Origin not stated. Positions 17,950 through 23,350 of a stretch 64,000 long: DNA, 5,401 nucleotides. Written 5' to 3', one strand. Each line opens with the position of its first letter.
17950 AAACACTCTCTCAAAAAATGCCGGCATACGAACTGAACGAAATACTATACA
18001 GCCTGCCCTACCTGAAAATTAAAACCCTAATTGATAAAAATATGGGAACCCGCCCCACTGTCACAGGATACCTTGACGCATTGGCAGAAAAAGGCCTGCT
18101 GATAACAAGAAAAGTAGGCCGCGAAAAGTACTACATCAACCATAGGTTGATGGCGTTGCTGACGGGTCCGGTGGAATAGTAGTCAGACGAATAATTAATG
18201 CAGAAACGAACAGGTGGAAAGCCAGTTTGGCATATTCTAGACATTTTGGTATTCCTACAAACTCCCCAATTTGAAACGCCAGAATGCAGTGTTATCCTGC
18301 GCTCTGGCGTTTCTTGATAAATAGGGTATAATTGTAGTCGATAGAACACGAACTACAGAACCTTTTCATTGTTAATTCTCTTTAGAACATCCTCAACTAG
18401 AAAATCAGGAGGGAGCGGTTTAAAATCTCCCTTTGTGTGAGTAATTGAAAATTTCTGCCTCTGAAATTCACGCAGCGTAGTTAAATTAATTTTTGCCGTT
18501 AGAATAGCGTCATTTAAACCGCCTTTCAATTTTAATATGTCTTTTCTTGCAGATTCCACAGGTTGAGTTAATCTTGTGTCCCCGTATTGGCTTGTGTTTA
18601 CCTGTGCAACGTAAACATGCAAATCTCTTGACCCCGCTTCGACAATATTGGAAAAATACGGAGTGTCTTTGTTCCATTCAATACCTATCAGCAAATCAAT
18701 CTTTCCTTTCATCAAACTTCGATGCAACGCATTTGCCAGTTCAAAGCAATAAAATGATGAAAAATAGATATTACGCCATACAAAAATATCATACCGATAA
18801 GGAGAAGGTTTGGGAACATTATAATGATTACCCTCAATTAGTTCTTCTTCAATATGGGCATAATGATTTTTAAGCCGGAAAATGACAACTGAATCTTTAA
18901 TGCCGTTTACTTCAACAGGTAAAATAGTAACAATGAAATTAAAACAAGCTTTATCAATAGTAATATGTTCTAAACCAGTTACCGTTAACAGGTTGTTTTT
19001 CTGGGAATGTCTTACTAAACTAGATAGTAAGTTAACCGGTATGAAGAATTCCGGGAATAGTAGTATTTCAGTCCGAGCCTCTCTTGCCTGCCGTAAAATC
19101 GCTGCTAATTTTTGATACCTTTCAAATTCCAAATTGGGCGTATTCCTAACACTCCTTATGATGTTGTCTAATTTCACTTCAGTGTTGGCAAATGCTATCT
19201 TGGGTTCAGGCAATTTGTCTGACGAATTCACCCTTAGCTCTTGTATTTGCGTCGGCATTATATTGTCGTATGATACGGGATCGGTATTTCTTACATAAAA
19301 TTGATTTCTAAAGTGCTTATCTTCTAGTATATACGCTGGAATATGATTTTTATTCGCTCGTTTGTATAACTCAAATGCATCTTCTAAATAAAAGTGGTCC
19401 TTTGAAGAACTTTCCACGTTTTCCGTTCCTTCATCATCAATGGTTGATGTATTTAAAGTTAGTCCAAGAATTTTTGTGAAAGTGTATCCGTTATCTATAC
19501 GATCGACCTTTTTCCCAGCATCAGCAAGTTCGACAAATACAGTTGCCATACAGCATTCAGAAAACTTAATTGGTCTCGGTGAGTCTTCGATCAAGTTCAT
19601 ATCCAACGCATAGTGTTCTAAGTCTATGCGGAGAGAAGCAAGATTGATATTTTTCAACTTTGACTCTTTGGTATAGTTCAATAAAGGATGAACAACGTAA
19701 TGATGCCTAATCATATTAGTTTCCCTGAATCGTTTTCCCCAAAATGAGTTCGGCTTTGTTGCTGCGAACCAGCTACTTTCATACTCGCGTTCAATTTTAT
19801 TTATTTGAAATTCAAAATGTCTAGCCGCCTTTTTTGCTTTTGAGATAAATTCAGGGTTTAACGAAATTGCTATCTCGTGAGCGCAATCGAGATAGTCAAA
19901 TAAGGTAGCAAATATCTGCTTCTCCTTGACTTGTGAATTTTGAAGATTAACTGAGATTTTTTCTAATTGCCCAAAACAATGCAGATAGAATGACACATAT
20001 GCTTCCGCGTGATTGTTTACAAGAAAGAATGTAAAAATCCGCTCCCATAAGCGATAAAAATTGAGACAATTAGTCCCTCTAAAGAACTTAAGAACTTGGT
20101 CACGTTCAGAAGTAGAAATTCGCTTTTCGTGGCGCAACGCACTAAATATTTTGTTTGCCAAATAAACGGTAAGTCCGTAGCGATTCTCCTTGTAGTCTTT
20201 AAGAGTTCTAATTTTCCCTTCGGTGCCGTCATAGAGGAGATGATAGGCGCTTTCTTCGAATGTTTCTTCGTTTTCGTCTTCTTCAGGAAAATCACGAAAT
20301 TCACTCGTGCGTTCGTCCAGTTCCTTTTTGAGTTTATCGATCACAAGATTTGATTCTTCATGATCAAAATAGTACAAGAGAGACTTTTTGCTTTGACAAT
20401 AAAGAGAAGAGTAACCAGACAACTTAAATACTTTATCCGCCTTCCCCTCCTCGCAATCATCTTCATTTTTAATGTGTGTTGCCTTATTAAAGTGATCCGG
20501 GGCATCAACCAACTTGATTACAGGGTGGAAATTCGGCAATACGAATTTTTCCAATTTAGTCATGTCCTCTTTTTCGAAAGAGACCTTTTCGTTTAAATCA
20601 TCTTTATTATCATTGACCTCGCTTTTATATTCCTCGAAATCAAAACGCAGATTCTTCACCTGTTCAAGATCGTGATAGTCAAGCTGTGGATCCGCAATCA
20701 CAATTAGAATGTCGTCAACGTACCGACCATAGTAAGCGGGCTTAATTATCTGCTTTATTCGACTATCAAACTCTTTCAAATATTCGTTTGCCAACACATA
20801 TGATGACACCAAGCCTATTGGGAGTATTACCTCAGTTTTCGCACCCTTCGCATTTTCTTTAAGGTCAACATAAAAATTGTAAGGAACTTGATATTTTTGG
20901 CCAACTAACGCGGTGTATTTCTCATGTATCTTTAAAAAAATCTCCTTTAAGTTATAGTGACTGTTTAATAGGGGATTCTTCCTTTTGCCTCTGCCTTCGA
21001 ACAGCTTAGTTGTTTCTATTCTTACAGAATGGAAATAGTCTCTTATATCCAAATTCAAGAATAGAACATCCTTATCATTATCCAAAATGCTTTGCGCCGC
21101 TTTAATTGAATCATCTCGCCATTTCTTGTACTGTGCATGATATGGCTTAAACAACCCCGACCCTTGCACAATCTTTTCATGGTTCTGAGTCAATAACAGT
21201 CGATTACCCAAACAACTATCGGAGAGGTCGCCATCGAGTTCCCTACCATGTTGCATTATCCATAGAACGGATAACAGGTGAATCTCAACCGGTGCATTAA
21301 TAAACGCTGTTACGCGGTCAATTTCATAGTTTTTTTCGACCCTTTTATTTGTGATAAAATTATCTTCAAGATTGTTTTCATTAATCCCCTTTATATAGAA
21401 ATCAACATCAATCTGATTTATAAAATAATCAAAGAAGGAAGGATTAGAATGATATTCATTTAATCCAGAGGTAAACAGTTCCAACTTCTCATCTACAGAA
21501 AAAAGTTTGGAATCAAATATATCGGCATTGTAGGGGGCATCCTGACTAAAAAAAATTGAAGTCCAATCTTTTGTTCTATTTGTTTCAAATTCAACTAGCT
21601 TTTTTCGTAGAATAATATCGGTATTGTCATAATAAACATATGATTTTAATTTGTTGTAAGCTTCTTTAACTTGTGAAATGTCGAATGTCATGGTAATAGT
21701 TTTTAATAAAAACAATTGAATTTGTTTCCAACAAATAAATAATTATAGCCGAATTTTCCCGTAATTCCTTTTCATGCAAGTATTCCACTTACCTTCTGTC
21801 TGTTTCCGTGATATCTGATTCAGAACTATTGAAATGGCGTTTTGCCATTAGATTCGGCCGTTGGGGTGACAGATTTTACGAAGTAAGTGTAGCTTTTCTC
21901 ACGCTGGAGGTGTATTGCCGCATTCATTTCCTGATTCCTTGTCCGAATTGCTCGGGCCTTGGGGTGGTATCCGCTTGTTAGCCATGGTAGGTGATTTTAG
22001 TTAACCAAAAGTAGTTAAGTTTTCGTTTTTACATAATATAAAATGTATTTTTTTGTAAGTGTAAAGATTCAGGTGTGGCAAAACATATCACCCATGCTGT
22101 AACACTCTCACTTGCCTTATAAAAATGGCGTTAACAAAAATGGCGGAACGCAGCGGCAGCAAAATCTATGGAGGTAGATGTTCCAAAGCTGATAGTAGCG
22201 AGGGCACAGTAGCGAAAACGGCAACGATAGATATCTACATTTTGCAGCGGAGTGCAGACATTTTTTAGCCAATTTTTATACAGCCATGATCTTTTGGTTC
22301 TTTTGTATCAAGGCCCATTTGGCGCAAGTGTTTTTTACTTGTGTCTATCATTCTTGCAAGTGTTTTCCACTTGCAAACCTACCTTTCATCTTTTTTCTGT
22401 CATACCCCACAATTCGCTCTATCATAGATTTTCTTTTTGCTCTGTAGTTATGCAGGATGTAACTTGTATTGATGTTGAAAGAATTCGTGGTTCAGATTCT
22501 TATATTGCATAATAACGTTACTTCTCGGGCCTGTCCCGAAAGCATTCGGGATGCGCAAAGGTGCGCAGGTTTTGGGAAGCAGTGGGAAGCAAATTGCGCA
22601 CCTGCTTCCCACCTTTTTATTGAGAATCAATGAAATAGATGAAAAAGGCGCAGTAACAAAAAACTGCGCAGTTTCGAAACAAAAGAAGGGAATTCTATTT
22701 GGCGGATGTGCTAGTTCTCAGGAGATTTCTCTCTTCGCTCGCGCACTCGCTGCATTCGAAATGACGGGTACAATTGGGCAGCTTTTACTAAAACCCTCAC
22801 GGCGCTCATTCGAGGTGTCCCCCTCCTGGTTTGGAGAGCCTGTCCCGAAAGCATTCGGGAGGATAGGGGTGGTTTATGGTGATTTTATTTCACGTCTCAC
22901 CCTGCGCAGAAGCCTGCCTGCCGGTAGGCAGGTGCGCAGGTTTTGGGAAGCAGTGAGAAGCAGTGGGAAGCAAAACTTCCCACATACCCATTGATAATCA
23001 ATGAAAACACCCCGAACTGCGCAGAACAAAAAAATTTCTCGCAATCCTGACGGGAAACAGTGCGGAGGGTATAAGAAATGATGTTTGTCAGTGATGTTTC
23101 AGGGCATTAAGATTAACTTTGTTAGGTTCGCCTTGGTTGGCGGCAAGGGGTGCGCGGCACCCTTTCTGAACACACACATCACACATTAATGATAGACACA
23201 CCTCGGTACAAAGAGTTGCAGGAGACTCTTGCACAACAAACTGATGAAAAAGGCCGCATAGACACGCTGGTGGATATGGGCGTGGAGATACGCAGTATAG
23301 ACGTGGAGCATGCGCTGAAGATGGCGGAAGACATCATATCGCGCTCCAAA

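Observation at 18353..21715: Stand-alone reverse transcriptase-nitrilase fusion (DRT1/UG1-like) in a Bacteroidota accessory block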

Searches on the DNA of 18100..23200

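Call 72: search_rna_families(source=window, start=18100, end=23200, threshold=evalue, max_evalue=1)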
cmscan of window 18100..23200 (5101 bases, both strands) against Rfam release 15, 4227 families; matches with E-value up to 1: 1.
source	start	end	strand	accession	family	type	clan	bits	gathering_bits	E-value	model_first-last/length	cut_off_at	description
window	20795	20913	+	RF01296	snoU85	Gene; snRNA; snoRNA; HACA-box;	CL00082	16.8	41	0.19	1-329/329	no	Small nucleolar RNA U85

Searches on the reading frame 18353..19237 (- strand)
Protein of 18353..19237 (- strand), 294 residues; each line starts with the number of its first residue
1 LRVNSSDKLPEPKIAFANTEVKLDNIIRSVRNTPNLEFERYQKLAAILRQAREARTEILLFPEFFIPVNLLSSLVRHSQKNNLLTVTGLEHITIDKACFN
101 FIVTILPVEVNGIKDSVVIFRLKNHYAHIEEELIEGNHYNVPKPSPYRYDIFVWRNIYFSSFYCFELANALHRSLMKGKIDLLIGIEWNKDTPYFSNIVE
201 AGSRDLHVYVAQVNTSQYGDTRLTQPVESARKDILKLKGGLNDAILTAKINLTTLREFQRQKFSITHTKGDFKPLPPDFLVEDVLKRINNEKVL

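Call 51: search_solved_structures(query=A3, max_evalue=10, show_alignments=4)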
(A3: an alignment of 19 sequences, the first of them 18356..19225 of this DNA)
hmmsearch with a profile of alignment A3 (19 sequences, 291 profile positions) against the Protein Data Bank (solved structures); distinct sequences matched with E-value up to 10: 1.
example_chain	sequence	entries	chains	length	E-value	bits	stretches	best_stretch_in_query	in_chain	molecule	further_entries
9yfd_A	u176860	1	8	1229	1.7e-05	27.6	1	157-265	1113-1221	Defense-associated reverse transcriptase 1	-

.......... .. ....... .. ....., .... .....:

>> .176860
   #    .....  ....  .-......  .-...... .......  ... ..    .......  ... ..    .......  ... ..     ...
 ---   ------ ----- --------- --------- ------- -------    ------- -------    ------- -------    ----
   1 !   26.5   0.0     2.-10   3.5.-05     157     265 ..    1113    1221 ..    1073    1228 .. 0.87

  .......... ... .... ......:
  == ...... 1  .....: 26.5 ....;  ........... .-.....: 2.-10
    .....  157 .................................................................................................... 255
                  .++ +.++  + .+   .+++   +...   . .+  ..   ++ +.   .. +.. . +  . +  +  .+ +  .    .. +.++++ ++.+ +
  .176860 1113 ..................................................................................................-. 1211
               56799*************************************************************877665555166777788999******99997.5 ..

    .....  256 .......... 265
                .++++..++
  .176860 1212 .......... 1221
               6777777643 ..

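Call 52: search_protein_families(library=pfam, alignment_id=A3, max_evalue=10)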
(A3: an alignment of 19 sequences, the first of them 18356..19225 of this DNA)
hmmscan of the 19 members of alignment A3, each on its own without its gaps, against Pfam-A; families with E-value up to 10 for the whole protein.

A. member 1, window:18356-19225:- (290 aa): 1 family
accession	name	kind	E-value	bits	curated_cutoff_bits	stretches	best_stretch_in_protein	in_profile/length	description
PF00795.27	CN_hydrolase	-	0.27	11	23.2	1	36-65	17-46/256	Carbon-nitrogen hydrolase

B. families by the number of members that match (of 19 scanned): 6 families
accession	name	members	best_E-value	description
PF00795.27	CN_hydrolase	14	0.00034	Carbon-nitrogen hydrolase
PF18555.7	MobL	1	0.024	MobL relaxases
PF18736.6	pEK499_p136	1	0.11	HEPN pEK499 p136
PF11669.13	WBP-1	1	0.15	WW domain-binding protein 1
PF06514.17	PsbU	1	0.17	Photosystem II 12 kDa extrinsic protein (PsbU)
PF04217.19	DUF412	1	0.2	Protein of unknown function, DUF412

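Call 57: predict_structure(alignment_id=A2)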
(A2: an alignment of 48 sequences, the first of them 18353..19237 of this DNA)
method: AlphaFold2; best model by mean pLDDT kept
length: 294 residues; sequences in the alignment: 48
mean_pLDDT: 86.8   pTM: 0.88
mean pLDDT of the five models: 86.8, 84.7, 82.3, 79.9, 66.7
residues with pLDDT >= 90: 167; 70-90: 98; 50-70: 26; < 50: 3
segments of 3 or more residues with pLDDT < 50: 231-233
pLDDT, mean of each block of 10 residues (from residue 1): 81 90 91 92 92 95 92 96 95 95 95 94 89 95 91 94 82 89 83 69 88 69 74 52 80 92 82 85 94 86
secondary structure, 60 per line:
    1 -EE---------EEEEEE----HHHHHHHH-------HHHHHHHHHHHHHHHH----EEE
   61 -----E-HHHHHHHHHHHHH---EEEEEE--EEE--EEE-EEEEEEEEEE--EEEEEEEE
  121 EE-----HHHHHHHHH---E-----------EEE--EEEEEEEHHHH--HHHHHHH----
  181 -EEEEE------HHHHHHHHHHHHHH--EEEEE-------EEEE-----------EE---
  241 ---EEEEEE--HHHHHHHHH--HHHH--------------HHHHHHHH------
elements in order: E13-18 H23-30 H38-53 E58-60 H68-80 E84-89 E92-94 E97-99 E101-110 E113-122 H128-136 E152-154 E157-163 H164-167 H170-176 E182-186 H193-206 E209-213 E221-224 E244-249 H252-260 H263-266 H281-288

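Call 62: fold_search(model_id=the predicted structure, library=pdb)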
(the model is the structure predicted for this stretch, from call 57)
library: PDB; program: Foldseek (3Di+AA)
matches with E <= 10: 705; with E <= 0.001: 86
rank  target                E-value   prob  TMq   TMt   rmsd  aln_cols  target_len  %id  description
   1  9wpn_A                2.5e-12  1.00  0.58  0.65   5.6       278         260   15  Crystal structure of the nitrilase superfamily protein CJ1056C from Campylobacter jejuni in space group P212121 (released 2025-10-08)
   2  9wpo_D                3.1e-12  1.00  0.58  0.66   5.4       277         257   15  Crystal structure of the nitrilase superfamily protein CJ1056C from Campylobacter jejuni in space group P21 (released 2025-10-08)
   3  9wpo_C                6.0e-12  1.00  0.61  0.68   4.2       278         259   15  Crystal structure of the nitrilase superfamily protein CJ1056C from Campylobacter jejuni in space group P21 (released 2025-10-08)
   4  9wpn_B                8.1e-12  1.00  0.60  0.67   4.4       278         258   15  Crystal structure of the nitrilase superfamily protein CJ1056C from Campylobacter jejuni in space group P212121 (released 2025-10-08)
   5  9wpn_F                1.6e-11  1.00  0.57  0.65   5.9       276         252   15  Crystal structure of the nitrilase superfamily protein CJ1056C from Campylobacter jejuni in space group P212121 (released 2025-10-08)
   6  9wpn_D                2.1e-11  1.00  0.57  0.66   4.8       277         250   15  Crystal structure of the nitrilase superfamily protein CJ1056C from Campylobacter jejuni in space group P212121 (released 2025-10-08)
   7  6lcg_B                6.8e-11  1.00  0.58  0.57   8.0       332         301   15  Structure of D-carbamoylase mutant from Nitratireductor indicus (released 2020-10-28)
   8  2w1v_A                7.7e-11  1.00  0.62  0.66   7.0       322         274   14  Crystal structure of mouse nitrilase-2 at 1.4A resolution (released 2008-12-16)
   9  5h8j_H                7.7e-11  1.00  0.56  0.60   6.5       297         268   13  Crystal structure of Medicago truncatula N-carbamoylputrescine amidohydrolase (MtCPA) in complex with cadaverine (released 2016-04-20)
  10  8hpc_C                8.1e-11  1.00  0.59  0.58   5.7       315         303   14  Crystal structure of C171A Mutant of N-carbamyl-D-amino acid amidohydrolase complexed with N-carbamyl-D-Hydroxyphenylg (released 2023-12-20)
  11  6le2_A                9.7e-11  1.00  0.57  0.55   9.0       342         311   16  Structure of D-carbamoylase mutant from Nitratireductor indicus (released 2020-10-28)
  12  6ypa_D                1.2e-10  1.00  0.64  0.70   3.6       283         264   13  The C146A variant of an amidase from Pyrococcus horikoshii with bound glutaramide (released 2020-06-03)
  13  6lei_A                2.2e-10  1.00  0.57  0.56   8.5       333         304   15  Structure of D-carbamoylase from Nitratireductor indicus (released 2020-10-28)
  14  4kzf                  3.0e-10  1.00  0.62  0.54   9.4       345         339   10  The mechanism of the amidases: The effect of the mutation E142L in the amidase from Geobacillus pallidus (released 2013-08-21)
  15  6led_B                3.0e-10  1.00  0.56  0.55   8.5       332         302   16  Structure of D-carbamoylase mutant from Nitratireductor indicus (released 2020-10-28)
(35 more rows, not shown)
